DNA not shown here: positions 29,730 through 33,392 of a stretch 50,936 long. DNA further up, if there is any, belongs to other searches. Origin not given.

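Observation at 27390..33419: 2009-aa surface protein built from roughly two dozen 4-cysteine '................' modules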

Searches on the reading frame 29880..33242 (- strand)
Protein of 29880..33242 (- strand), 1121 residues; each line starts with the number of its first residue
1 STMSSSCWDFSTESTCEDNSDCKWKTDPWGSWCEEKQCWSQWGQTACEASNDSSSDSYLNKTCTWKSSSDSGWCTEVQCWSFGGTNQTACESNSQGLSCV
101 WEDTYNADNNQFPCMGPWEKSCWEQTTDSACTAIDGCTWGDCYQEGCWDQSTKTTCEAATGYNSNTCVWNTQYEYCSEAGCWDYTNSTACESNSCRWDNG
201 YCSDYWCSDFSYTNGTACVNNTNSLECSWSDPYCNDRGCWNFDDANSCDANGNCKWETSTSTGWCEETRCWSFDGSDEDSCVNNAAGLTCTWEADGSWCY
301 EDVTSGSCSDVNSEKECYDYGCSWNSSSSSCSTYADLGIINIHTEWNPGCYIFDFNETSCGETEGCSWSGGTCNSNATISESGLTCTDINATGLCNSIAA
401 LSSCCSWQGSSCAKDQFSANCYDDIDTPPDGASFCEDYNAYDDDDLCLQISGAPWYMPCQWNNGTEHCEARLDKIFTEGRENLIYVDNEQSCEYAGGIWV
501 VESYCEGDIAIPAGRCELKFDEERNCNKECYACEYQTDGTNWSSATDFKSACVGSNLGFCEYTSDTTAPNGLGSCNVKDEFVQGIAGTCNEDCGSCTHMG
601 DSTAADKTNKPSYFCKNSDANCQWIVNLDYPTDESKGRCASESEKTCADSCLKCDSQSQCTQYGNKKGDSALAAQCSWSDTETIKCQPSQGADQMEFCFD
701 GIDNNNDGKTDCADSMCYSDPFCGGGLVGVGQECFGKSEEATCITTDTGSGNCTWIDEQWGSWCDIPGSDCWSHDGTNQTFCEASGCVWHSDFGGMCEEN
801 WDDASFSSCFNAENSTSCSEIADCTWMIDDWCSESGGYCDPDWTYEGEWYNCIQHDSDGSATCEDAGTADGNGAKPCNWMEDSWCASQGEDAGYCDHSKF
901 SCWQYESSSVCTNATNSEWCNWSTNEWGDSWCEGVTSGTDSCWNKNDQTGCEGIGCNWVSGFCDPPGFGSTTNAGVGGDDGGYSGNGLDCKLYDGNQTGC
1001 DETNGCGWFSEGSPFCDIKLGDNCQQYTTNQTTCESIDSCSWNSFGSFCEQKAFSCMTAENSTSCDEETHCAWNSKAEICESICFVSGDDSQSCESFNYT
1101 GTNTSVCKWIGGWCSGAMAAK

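Call 41: predict_structure(alignment_id=A4)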
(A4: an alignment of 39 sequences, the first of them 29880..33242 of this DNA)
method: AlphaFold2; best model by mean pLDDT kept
length: 1121 residues; sequences in the alignment: 39
mean_pLDDT: 72.3   pTM: 0.34
mean pLDDT of the five models: 72.3, 71.2, 67.2, 66.9, 64.3
residues with pLDDT >= 90: 41; 70-90: 669; 50-70: 306; < 50: 105
segments of 3 or more residues with pLDDT < 50: 1-4, 53-56, 504-506, 519-521, 691-701, 708-737, 747-751, 792-794, 916-918, 926-928, 934-940, 969-988
pLDDT, mean of each block of 10 residues (from residue 1): 55 82 72 74 70 52 70 81 86 83 84 77 85 85 84 86 80 86 84 80 81 74 77 67 82 76 70 79 76 77 71 64 73 68 68 89 91 86 87 84 80 77 70 68 82 83 79 63 59 64 55 57 70 83 89 85 84 85 75 87 82 87 81 81 73 79 72 74 65 46 50 45 33 49 52 56 56 60 64 53 57 79 71 77 79 81 82 84 76 65 62 50 53 48 62 61 51 31 42 78 70 83 74 85 79 83 88 88 83 83 80 65 46
secondary structure, 60 per line:
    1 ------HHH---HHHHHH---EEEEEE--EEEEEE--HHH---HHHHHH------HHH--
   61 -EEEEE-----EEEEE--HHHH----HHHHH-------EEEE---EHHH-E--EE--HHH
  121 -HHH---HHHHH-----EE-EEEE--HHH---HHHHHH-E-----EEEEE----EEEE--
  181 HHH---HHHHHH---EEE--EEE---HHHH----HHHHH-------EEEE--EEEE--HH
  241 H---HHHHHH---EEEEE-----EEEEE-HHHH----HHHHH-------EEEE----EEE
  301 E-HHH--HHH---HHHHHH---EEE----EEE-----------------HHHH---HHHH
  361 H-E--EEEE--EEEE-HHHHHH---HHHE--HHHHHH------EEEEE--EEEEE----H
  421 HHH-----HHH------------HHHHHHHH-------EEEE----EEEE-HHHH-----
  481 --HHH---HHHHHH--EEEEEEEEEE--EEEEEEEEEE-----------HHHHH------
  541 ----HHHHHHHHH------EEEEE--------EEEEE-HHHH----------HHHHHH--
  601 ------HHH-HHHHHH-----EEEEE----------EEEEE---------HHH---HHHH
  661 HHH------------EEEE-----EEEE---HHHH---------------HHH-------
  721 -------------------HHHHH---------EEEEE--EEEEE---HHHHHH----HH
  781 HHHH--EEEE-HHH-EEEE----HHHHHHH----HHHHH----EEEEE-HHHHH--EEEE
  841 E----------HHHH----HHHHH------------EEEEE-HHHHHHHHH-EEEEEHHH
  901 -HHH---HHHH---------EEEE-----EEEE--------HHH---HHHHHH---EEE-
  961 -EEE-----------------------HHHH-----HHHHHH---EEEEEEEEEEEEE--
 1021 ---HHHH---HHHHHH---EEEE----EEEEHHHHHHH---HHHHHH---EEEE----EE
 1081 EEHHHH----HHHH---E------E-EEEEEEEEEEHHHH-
elements in order (helices of 4 or more, strands of 3 or more residues): H13-18 E22-27 E30-35 H44-49 E62-66 E72-76 H79-82 H87-91 E99-102 H128-132 E141-144 H153-158 E166-170 E175-178 H187-192 E196-198 E201-203 H207-210 H215-219 E227-230 E233-236 H245-250 E254-258 E264-268 H270-273 H278-282 E290-293 E298-301 H314-319 E323-325 E330-332 H350-353 H357-361 E366-369 E372-375 H377-382 H392-397 E404-408 E411-415 H420-423 H444-451 E459-462 E467-470 H472-475 H489-494 E497-506 E509-518 H530-534 H545-553 E560-564 E573-577 H579-582 H593-598 H611-616 E622-626 E637-641 H657-663 E676-679 E685-688 H692-695 H740-744 E754-758 E761-765 H769-774 H779-784 E787-790 E796-799 H804-810 H815-819 E824-828 H830-834 E837-841 H852-855 H860-864 E877-881 H883-891 E893-897 H908-911 E921-924 E930-933 H948-953 E957-959 E962-964 H988-991 H997-1002 E1006-1018 H1024-1027 H1031-1036 E1040-1043 E1048-1051 H1052-1058 H1062-1067 E1071-1074 E1079-1082 H1083-1086 H1091-1094 E1107-1116 H1117-1120

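Call 43: fold_search(model_id=the predicted structure, library=pdb)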
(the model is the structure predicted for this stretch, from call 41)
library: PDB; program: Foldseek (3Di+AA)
matches with E <= 10: 10; with E <= 0.001: 0
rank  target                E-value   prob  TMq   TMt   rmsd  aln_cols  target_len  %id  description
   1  4bqq_B                4.9e+00  0.02  0.03  0.08  13.7       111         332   14  Protein crystal structure of the N-terminal and recombinase domains of the Streptomyces temperate phage serine recombi (released 2013-06-12)
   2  2vpw_B                6.1e+00  0.01  0.04  0.14  20.6       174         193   12  Polysulfide reductase with bound menaquinone (released 2008-06-10)
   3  1tu4_B                6.4e+00  0.13  0.02  0.14   2.8        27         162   15  Crystal Structure of Rab5-GDP Complex (released 2004-10-05)
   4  4uj3_S                6.4e+00  0.01  0.03  0.11  15.9        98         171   11  Crystal structure of human Rab11-Rabin8-FIP3 (released 2015-08-12)
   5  7xkd_A                6.8e+00  0.02  0.03  0.10  15.1        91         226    8  Cryo-EM structure of DHEA-ADGRG2-BT-Gs complex (released 2022-08-10)
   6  6ixv_G                7.2e+00  0.06  0.03  0.14   9.6        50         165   20  Crystal structure of SH3BP5-Rab11a (released 2019-03-20)
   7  1tu4_D                7.6e+00  0.10  0.02  0.14   2.9        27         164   15  Crystal Structure of Rab5-GDP Complex (released 2004-10-05)
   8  8flu_A                9.5e+00  0.06  0.02  0.09  10.0        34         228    9  Human PTH1R in complex with LA-PTH and Gs (released 2023-04-26)
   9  9teh_A                9.5e+00  0.02  0.03  0.07  15.8       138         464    9  PhiC31 excisive synapse; attL x attL with an integraseS12A-RDF protein fusion (released 2026-02-11)
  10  1nju_C                9.5e+00  0.01  0.03  0.09  15.2        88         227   11  Complex structure of HCMV Protease and a peptidomimetic inhibitor (released 2003-02-11)

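Call 69: fold_search(model_id=the predicted structure, library=viral)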
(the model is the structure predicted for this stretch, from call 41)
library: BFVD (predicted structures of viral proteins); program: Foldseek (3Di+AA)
matches with E <= 10: 88; with E <= 0.001: 0
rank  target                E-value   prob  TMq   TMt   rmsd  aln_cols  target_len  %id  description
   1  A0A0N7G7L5            1.2e-01  0.25  0.05  0.11  28.9       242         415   13  Chitin-binding type-2 domain-containing protein [Chrysochromulina ericina virus CeV-01B]
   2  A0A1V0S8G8            2.6e+00  0.18  0.03  0.08   3.7        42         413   17  Uncharacterized protein [Catovirus CTV1]
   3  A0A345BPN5            2.9e+00  0.30  0.03  0.03   1.9        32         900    6  (no name in the UniProt tables at hand)
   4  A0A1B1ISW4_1          2.9e+00  0.03  0.05  0.06  17.8       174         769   21  (no name in the UniProt tables at hand)
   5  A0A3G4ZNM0            3.5e+00  0.13  0.03  0.17   7.3        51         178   10  Uncharacterized protein [Terrestrivirus sp.]
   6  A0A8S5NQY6            3.5e+00  0.02  0.03  0.05  16.9        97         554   13  Prohead serine protease [Myoviridae sp. ctj3P51]
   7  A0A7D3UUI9            3.6e+00  0.12  0.02  0.23   3.4        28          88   28  Uncharacterized protein [Fadolivirus FV1/VV64]
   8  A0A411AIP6            4.1e+00  0.02  0.04  0.16  11.7       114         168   10  (no name in the UniProt tables at hand)
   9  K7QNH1                4.3e+00  0.13  0.03  0.12   5.9        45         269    9  Virion component [Staphylococcus phage JD007]
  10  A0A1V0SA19            4.3e+00  0.12  0.02  0.13   4.2        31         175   13  Uncharacterized protein [Catovirus CTV1]
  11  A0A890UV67            4.8e+00  0.08  0.02  0.18   5.1        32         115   12  Uncharacterized protein (Fragment) [Picornavirales sp.]
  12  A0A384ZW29            4.8e+00  0.01  0.05  0.11  12.1       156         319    7  Uncharacterized protein [Dickeya phage vB_DsoM_JA13]
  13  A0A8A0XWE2            5.1e+00  0.16  0.02  0.25   4.0        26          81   23  p9 [Fig closterovirus 2]
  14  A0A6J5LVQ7            5.1e+00  0.08  0.03  0.32   8.5        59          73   17  Uncharacterized protein [uncultured Caudovirales phage]
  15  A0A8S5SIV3            5.1e+00  0.02  0.02  0.05  18.5        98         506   12  Prohead serine protease [Phage sp. ctqZP6]
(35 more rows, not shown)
